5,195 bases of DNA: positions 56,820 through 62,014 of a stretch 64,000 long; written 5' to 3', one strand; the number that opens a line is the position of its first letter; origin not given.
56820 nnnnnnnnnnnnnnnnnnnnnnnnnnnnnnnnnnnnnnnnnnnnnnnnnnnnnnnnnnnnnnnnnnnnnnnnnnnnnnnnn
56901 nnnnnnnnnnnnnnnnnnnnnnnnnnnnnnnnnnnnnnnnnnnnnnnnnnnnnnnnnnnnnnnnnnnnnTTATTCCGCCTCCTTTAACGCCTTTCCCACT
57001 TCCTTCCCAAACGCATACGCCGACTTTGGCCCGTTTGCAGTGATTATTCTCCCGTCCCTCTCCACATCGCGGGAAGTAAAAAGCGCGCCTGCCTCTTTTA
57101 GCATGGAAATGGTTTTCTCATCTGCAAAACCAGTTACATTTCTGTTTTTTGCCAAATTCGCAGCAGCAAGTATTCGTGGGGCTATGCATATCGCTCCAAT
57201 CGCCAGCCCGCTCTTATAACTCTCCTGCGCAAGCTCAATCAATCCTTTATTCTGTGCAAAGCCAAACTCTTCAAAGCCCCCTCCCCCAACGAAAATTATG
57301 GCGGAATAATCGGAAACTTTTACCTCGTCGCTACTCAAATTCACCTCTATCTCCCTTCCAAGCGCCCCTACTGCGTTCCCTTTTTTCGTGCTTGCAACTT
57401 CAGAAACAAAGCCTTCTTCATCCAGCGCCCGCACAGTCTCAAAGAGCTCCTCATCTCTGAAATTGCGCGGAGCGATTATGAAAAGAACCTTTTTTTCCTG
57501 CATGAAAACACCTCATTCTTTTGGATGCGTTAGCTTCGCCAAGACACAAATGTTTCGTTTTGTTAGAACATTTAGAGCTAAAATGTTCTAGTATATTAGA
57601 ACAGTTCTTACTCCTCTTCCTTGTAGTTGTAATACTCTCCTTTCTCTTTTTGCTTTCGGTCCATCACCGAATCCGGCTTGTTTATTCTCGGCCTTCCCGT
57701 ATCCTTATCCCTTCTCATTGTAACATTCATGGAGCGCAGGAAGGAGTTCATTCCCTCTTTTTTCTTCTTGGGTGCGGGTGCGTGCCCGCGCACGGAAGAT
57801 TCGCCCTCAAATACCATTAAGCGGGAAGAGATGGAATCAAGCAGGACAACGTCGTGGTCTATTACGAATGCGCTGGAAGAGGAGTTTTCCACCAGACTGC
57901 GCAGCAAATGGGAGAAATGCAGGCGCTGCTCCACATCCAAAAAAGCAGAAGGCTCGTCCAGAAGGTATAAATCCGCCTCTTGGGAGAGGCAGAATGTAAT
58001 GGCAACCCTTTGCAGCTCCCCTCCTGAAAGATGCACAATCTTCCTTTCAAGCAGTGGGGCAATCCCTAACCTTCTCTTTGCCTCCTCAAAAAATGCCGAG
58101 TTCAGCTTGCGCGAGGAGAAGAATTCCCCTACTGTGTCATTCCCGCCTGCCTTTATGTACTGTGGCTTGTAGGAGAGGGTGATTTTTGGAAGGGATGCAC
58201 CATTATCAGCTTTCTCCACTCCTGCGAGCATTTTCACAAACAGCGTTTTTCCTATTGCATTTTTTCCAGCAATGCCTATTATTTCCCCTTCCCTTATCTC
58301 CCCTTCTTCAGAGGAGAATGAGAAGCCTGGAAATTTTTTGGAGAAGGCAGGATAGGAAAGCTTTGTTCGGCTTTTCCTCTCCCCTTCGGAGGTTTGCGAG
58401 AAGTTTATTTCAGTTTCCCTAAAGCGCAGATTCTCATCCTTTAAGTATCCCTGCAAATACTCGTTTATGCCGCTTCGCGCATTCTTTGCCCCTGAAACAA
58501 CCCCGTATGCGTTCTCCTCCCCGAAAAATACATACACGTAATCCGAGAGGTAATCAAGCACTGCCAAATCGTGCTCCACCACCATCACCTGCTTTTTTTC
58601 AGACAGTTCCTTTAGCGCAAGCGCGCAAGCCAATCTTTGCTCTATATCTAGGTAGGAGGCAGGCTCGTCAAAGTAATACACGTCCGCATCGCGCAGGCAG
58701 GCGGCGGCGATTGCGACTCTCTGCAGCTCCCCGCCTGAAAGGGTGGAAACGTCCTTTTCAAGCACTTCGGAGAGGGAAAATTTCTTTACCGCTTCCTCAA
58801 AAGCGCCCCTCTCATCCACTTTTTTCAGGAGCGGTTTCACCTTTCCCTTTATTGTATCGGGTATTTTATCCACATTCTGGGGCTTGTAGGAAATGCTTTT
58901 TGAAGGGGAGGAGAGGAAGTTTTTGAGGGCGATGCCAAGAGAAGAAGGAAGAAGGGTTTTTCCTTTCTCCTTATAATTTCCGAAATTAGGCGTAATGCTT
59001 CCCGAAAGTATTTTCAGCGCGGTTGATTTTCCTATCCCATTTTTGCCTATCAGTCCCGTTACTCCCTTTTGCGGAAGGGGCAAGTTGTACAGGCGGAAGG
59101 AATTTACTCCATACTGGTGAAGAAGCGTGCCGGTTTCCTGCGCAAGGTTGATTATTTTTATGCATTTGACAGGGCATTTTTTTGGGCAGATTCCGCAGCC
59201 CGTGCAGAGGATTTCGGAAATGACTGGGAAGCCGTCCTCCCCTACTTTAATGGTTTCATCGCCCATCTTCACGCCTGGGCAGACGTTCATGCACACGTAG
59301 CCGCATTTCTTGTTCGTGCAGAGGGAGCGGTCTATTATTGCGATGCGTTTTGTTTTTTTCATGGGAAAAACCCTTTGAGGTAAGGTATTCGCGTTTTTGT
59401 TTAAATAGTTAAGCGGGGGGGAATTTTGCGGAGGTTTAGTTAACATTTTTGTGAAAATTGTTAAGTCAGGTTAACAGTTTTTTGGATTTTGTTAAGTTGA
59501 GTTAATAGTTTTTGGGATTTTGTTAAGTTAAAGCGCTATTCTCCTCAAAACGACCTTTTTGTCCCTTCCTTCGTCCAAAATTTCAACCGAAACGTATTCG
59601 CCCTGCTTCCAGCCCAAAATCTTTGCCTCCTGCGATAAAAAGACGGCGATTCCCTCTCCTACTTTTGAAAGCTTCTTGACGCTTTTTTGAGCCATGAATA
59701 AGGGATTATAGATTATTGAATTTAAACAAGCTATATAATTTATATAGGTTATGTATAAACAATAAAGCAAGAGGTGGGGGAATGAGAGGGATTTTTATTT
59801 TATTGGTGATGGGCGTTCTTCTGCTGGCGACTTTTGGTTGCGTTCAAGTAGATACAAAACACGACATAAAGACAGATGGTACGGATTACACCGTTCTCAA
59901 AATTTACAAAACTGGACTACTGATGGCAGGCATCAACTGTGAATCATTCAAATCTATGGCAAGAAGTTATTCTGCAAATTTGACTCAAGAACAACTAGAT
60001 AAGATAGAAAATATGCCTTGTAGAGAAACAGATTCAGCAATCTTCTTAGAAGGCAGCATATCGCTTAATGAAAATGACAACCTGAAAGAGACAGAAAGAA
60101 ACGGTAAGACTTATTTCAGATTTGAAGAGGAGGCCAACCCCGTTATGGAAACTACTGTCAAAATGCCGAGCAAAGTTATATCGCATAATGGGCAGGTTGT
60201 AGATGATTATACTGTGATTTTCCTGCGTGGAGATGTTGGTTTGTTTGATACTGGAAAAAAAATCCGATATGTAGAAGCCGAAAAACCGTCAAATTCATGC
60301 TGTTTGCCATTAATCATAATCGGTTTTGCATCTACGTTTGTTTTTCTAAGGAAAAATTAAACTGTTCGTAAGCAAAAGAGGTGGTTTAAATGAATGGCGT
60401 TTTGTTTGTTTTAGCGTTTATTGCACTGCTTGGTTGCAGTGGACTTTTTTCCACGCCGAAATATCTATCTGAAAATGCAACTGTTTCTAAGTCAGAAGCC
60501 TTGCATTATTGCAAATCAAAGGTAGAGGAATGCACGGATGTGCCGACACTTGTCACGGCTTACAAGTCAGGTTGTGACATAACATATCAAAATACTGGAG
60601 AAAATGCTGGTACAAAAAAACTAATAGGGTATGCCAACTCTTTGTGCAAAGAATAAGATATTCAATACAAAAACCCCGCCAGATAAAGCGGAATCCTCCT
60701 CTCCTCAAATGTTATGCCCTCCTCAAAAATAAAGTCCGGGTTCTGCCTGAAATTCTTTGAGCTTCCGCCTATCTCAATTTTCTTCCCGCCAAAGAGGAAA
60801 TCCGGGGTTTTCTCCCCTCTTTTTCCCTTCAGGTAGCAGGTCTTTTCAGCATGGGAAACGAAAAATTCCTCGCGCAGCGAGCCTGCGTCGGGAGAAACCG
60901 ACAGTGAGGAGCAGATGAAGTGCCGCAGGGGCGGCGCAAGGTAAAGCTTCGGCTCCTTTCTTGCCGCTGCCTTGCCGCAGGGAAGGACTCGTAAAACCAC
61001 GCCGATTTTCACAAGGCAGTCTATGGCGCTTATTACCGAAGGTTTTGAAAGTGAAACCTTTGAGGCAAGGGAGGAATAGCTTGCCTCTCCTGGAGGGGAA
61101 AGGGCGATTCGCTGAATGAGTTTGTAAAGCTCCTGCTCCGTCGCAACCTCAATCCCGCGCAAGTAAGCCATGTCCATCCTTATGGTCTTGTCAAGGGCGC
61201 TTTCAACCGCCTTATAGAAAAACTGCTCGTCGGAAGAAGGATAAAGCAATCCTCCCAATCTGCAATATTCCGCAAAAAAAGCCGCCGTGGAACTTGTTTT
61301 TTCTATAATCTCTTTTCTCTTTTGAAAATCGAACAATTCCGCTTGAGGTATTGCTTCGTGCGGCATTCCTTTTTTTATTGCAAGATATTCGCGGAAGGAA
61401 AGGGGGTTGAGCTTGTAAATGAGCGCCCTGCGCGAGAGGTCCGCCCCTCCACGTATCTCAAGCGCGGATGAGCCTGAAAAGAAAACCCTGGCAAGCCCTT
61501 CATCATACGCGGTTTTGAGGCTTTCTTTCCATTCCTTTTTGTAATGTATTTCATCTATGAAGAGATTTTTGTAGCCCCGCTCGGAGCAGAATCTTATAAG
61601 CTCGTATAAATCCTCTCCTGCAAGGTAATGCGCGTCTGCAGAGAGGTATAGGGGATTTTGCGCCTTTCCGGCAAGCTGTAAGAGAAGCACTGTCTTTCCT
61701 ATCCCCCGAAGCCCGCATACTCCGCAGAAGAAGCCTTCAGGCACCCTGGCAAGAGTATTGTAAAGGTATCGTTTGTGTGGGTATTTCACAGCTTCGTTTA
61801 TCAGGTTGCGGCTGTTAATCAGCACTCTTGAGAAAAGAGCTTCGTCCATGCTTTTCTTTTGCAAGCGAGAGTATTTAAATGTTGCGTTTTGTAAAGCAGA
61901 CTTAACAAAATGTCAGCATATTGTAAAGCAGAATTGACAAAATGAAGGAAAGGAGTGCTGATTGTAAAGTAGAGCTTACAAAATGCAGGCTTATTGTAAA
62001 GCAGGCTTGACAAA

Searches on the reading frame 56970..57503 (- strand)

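Call 35: search_protein_families(library=pfam, proteins=[window:56970-57503:-], max_evalue=0.001)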
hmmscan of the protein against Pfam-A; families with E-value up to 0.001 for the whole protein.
window:56970-57503:- (177 aa): 1 family
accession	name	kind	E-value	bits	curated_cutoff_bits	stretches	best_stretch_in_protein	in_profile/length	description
PF01965.30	DJ-1_PfpI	-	2.4e-32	112.5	26.6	1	4-169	1-162/165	DJ-1/PfpI family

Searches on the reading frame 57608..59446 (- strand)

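Call 35: search_protein_families(library=pfam, proteins=[window:57608-59446:-], max_evalue=0.001)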
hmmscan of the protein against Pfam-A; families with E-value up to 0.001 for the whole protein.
window:57608-59446:- (612 aa): 6 families
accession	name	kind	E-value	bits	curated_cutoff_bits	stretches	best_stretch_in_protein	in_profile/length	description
PF00005.33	ABC_tran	-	7.4e-39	133.9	25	2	121-263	5-136/137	ABC transporter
PF02463.25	SMC_N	-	1.1e-14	54.9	40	2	233-309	134-214/220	RecF/RecN/SMC N terminal domain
PF04068.21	Fer4_RLI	-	2.8e-07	30.6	23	1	34-64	2-35/35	Possible Fer4-like domain in RNase L inhibitor, RLI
PF13304.12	AAA_21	-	1.2e-06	29.3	27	0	129-148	1-20/304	AAA domain, putative AbiEii toxin, Type IV TA system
PF13237.11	Fer4_10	-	2.8e-05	24.4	25.5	0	75-99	3-22/53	4Fe-4S dicluster domain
PF14697.11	Fer4_21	-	0.0004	20.9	35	1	36-97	1-58/59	4Fe-4S dicluster domain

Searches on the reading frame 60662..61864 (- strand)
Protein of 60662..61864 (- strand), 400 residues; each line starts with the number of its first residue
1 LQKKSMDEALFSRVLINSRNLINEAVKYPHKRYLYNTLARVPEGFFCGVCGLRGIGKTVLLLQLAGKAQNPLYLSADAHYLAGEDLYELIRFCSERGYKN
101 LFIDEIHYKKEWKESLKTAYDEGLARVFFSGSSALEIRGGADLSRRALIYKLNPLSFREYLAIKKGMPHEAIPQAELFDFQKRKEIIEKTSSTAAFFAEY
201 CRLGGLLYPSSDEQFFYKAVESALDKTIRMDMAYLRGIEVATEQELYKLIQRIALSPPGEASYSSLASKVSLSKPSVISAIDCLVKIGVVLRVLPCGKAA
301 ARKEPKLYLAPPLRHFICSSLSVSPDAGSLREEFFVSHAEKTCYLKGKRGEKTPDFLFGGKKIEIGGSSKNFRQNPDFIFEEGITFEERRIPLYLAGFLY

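Call 35: search_protein_families(library=pfam, proteins=[window:60662-61864:-], max_evalue=0.001)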
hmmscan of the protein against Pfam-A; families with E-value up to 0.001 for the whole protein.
window:60662-61864:- (400 aa): 1 family
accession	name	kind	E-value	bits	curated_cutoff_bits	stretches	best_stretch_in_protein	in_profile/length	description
PF13173.12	AAA_14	-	4.3e-22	78.9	27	1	49-161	7-129/129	AAA domain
